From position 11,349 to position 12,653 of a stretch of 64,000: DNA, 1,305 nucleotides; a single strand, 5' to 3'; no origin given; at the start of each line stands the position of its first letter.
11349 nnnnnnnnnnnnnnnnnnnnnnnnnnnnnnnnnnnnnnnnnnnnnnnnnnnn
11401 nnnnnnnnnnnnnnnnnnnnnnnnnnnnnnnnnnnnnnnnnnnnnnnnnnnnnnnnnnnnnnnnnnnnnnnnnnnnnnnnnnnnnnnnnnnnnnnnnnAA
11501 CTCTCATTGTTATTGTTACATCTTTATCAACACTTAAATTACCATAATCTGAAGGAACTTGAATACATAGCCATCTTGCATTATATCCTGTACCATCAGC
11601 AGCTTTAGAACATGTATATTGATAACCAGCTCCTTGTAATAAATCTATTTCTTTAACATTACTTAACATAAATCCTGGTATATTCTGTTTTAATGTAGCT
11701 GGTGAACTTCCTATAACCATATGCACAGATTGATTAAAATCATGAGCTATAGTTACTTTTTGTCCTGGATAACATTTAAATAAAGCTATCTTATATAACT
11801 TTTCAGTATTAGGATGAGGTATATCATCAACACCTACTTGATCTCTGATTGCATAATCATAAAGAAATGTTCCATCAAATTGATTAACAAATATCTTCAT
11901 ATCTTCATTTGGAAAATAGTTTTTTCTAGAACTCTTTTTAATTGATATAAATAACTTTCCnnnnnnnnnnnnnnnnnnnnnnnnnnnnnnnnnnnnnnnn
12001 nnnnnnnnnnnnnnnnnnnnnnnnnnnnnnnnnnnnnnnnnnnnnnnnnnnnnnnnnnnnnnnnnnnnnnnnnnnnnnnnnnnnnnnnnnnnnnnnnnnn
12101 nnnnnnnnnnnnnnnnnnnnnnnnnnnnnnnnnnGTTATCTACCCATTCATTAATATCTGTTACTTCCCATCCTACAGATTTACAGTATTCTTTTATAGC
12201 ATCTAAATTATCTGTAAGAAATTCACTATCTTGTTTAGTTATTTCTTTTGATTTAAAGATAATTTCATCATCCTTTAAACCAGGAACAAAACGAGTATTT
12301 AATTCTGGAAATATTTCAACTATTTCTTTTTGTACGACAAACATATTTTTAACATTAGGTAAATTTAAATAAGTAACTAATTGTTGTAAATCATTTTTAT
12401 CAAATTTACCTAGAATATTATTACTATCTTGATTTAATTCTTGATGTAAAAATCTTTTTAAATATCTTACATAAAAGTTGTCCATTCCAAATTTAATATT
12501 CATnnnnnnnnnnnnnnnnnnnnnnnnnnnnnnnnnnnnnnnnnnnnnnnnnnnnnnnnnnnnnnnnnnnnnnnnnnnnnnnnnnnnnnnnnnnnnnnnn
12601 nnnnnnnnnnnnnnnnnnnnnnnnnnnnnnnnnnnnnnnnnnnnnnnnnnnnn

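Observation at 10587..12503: Phage baseplate protein with three dockerin-like modules (six type-I dockerin-style Ca-binding repeats)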

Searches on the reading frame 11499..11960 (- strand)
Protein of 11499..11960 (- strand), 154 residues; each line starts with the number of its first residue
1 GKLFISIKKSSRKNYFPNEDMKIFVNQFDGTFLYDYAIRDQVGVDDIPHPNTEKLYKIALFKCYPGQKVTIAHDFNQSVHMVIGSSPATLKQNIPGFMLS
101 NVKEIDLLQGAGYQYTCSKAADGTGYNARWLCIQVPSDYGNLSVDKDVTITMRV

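Call 80: search_protein_representatives(alignment_id=A3)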
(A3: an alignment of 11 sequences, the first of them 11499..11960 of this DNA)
Query: 11 sequences, 155 profile positions. Proteins with E-value up to 0.001 (for the whole library): 54; up to 1e-10: 31; up to 1e-30: 9. The best 54 are listed.
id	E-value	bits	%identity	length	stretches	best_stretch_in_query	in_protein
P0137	6.3e-69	246.9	-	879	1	2-154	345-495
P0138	3.6e-65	234.6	-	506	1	2-154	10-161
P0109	8.0e-54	197.8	-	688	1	2-149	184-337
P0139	4.5e-48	179.1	-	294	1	2-110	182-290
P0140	1.3e-46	174.4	-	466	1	4-110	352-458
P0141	9.8e-45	168.3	-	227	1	2-96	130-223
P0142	3.6e-41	156.7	-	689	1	2-145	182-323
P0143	9.5e-38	145.6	-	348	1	2-153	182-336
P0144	1.5e-35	138.4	-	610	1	2-153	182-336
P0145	1.1e-30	122.7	-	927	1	2-149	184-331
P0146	2.1e-28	115.2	-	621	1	2-152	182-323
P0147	3.2e-28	114.6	-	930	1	2-148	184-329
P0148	3.8e-23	98.1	-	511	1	2-140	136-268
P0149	4.3e-23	98.0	-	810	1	2-153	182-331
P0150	6.6e-23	97.4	-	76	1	2-67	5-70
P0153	2.9e-20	88.8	-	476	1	2-123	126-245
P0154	3.2e-20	88.6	-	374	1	3-121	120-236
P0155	3.9e-20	88.4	-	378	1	4-123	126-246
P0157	3.4e-18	82.1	-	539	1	3-152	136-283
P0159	1.9e-15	73.2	-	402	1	4-122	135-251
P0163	1.3e-11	60.7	-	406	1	14-137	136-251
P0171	5.4e-08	48.9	-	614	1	4-150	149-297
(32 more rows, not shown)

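Call 85: search_protein_families(library=pfam, proteins=[P0144, P0146, P0148, P0153, P0154, P0155, P0157, P0159, P0163, P0171], max_evalue=0.01)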
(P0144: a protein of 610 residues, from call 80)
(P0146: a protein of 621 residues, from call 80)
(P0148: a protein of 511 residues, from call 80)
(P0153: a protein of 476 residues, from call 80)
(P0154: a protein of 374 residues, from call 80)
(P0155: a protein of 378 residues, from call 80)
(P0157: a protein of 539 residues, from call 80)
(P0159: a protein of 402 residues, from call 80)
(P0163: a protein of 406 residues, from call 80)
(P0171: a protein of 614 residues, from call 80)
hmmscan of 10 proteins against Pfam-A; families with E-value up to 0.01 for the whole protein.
P0144 (610 aa): 4 families
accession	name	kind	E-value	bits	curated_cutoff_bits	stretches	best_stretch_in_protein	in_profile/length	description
PF00404.24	Dockerin_1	-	1.3e-30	105.8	22.9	3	515-570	1-56/57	Dockerin type I domain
PF00036.39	EF-hand_1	-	0.00077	19.3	25.4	0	373-388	8-23/29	EF hand domain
PF01471.23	PG_binding_1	-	0.0019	18.8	23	0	12-43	5-36/57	Putative peptidoglycan binding domain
PF13202.12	EF-hand_5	-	0.0023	17.7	25.9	0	157-172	7-22/25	EF hand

P0146 (621 aa): 6 families
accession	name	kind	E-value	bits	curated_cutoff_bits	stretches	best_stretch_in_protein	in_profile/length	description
PF00404.24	Dockerin_1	-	8.7e-37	125.6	22.9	3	124-178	2-56/57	Dockerin type I domain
PF13499.12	EF-hand_7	-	6.5e-05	23.6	30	0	122-172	9-63/67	EF-hand domain pair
PF01471.23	PG_binding_1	-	0.00014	22.4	23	0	478-517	2-39/57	Putative peptidoglycan binding domain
PF13202.12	EF-hand_5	-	0.00081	19.2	25.9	0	366-383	7-24/25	EF hand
PF00036.39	EF-hand_1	-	0.0045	16.9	25.4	0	367-383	9-25/29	EF hand domain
PF13517.12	FG-GAP_3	-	0.0052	17.8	26.9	0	321-337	43-59/61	FG-GAP-like repeat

P0148 (511 aa): 1 family
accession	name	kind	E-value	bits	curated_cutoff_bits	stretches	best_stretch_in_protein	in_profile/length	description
PF00404.24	Dockerin_1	-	0.0036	17.9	22.9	1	282-309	1-24/57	Dockerin type I domain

P0153 (476 aa): 1 family
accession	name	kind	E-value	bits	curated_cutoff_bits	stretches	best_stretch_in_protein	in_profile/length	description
PF01471.23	PG_binding_1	-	1e-09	38.8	23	1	410-462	3-54/57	Putative peptidoglycan binding domain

P0154 (374 aa): 2 families
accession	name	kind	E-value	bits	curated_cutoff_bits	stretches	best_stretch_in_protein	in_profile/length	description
PF18540.6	DUF5626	-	0.00043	21.1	26.7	1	163-220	29-88/120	Domain of unknown function (DUF5626)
PF01471.23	PG_binding_1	-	0.00053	20.5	23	0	13-44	6-37/57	Putative peptidoglycan binding domain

P0155 (378 aa): 0 families

P0157 (539 aa): 1 family
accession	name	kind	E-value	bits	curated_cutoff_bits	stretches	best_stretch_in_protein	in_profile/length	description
PF00404.24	Dockerin_1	-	2.2e-05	25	22.9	1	285-306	36-57/57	Dockerin type I domain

P0159 (402 aa): 1 family
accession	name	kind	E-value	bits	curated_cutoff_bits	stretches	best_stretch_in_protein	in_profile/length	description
PF01471.23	PG_binding_1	-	1.5e-06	28.7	23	0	351-385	19-53/57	Putative peptidoglycan binding domain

P0163 (406 aa): 1 family
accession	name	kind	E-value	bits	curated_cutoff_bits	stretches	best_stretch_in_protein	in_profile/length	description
PF01471.23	PG_binding_1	-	7.3e-06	26.5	23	0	320-366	5-49/57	Putative peptidoglycan binding domain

P0171 (614 aa): 1 family
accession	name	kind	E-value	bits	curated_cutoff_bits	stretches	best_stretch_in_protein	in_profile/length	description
PF00404.24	Dockerin_1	-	9e-06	26.2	22.9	1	291-320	24-53/57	Dockerin type I domain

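Call 86: find_encoding_contigs(protein=P0153, flank=8000, max_places=2)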
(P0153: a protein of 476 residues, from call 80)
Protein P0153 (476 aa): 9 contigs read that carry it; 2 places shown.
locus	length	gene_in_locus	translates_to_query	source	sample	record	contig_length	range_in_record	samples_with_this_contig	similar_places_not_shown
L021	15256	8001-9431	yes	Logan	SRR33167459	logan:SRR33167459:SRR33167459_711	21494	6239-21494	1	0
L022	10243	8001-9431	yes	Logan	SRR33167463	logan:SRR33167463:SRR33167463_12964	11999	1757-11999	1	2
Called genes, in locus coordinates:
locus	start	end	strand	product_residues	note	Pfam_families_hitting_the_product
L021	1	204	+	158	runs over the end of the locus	-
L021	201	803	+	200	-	-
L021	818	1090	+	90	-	-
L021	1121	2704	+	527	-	PF17482:Phage_sheath_1C (weak)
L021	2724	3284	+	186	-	PF06841:Phage_T4_gp19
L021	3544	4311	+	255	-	PF12322:T4_baseplate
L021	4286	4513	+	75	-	-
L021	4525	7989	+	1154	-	-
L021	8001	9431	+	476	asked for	PF01471:PG_binding_1 (weak)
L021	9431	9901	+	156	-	-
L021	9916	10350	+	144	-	-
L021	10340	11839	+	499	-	-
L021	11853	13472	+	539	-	PF01551:Peptidase_M23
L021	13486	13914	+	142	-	PF04965:GPW_gp25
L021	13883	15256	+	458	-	?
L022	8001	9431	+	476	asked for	PF01471:PG_binding_1 (weak)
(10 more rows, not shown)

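Call 87: find_encoding_contigs(protein=P0154, flank=8000, max_places=2)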
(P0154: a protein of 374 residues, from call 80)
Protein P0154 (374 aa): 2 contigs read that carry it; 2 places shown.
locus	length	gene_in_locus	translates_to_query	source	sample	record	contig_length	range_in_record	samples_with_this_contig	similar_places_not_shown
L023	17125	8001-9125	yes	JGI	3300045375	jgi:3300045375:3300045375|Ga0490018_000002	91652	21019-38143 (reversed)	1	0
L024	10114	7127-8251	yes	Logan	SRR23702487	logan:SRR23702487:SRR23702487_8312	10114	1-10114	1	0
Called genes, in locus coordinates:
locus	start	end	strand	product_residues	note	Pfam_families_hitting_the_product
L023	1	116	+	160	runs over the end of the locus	-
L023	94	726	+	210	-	-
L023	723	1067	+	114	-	-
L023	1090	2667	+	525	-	-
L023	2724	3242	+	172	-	PF06841:Phage_T4_gp19 (weak)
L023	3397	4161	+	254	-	PF12322:T4_baseplate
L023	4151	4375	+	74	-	-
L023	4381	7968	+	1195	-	-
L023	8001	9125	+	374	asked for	-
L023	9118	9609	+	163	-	PF19266:CIS_tube (weak)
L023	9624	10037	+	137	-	-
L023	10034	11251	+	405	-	-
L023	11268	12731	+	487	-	PF04717:Phage_base_V (faint), PF01551:Peptidase_M23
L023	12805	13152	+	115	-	PF10934:Sheath_initiator (weak), PF04965:GPW_gp25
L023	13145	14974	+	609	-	-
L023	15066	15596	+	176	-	PF09684:Tail_P2_I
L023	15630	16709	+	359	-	-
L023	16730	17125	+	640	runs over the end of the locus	-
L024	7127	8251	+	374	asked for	-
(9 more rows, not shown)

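Call 97: search_protein_families(library=pfam, proteins=[L023:15630-16706:+], max_evalue=0.1)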
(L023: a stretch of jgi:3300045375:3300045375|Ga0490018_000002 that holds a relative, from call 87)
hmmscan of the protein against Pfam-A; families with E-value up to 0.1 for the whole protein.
L023:15630-16706:+ (359 aa): 2 families
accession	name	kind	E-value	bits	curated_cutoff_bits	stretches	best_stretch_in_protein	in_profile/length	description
PF24547.1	DUF7601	-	3.2e-05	24.9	27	1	277-356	33-114/116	Domain of unknown function (DUF7601)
PF19407.5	DUF5979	-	4.6e-05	24.4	25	1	266-345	2-87/104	Domain of unknown function (DUF5979)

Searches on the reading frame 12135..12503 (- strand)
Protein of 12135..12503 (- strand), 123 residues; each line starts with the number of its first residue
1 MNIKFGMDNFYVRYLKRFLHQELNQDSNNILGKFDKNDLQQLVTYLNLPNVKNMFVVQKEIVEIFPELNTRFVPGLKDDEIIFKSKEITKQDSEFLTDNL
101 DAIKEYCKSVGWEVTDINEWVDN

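Call 73: search_solved_structures(query=A4, max_evalue=10, show_alignments=2)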
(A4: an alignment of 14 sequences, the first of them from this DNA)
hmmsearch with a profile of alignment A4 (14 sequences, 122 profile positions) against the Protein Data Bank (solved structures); distinct sequences matched with E-value up to 10: 18.
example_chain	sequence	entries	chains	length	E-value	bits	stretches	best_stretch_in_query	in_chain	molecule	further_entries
8a3k_UNK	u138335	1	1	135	0.0045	20.5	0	76-117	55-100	sc-apCC-4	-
3j47_U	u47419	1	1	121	0.026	18.1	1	12-90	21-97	26S proteasome regulatory subunit RPN8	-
6fvt_U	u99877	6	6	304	0.12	15.9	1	12-88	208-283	26S proteasome regulatory subunit RPN8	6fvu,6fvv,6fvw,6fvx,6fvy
3jck_E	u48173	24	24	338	0.18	15.4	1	12-99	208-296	26S proteasome regulatory subunit RPN8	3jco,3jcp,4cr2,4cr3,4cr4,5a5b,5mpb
9hyu_a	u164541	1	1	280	0.42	14.2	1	45-114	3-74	Photosystem I P700 chlorophyll a apoprotein A1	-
2l8t_A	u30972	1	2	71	0.59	13.7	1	21-77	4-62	Transposon Tn557 toxic shock syndrome toxin-1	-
6b23_a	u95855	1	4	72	0.59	13.7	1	21-77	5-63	Capsid morphogenesis B protein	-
3lra_A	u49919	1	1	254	1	12.9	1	37-72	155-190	Disks large homolog 1, MAGUK p55 subfamily member 7, Protein lin-7 homolog C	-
8ut0_z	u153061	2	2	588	1.1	12.8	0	25-52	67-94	Cytoplasmic 60S subunit biogenesis factor REH1 (N-terminal 3xFLAG tag)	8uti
4npf_Y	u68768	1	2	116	1.4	12.5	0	31-52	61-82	Immunoglobulin G-binding protein A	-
9r1m_A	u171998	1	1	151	1.5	12.4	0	75-117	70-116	sc-apCC-4-LMF-1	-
7nha_C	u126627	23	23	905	1.6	12.3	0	26-52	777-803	Polymerase basic protein 2,Immunoglobulin G-binding protein A | Polymerase basic protein 2,Polymerase basic protein 2 | Polymerase basic protein 2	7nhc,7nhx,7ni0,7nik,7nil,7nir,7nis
8r1j_C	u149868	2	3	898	1.7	12.2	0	25-52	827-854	Polymerase basic protein 2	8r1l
4gwp_C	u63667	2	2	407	1.9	12.1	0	26-52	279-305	Mediator of RNA polymerase II transcription subunit 8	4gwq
9r1k_A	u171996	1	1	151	2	12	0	78-117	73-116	sc-apCC-4-A7F-1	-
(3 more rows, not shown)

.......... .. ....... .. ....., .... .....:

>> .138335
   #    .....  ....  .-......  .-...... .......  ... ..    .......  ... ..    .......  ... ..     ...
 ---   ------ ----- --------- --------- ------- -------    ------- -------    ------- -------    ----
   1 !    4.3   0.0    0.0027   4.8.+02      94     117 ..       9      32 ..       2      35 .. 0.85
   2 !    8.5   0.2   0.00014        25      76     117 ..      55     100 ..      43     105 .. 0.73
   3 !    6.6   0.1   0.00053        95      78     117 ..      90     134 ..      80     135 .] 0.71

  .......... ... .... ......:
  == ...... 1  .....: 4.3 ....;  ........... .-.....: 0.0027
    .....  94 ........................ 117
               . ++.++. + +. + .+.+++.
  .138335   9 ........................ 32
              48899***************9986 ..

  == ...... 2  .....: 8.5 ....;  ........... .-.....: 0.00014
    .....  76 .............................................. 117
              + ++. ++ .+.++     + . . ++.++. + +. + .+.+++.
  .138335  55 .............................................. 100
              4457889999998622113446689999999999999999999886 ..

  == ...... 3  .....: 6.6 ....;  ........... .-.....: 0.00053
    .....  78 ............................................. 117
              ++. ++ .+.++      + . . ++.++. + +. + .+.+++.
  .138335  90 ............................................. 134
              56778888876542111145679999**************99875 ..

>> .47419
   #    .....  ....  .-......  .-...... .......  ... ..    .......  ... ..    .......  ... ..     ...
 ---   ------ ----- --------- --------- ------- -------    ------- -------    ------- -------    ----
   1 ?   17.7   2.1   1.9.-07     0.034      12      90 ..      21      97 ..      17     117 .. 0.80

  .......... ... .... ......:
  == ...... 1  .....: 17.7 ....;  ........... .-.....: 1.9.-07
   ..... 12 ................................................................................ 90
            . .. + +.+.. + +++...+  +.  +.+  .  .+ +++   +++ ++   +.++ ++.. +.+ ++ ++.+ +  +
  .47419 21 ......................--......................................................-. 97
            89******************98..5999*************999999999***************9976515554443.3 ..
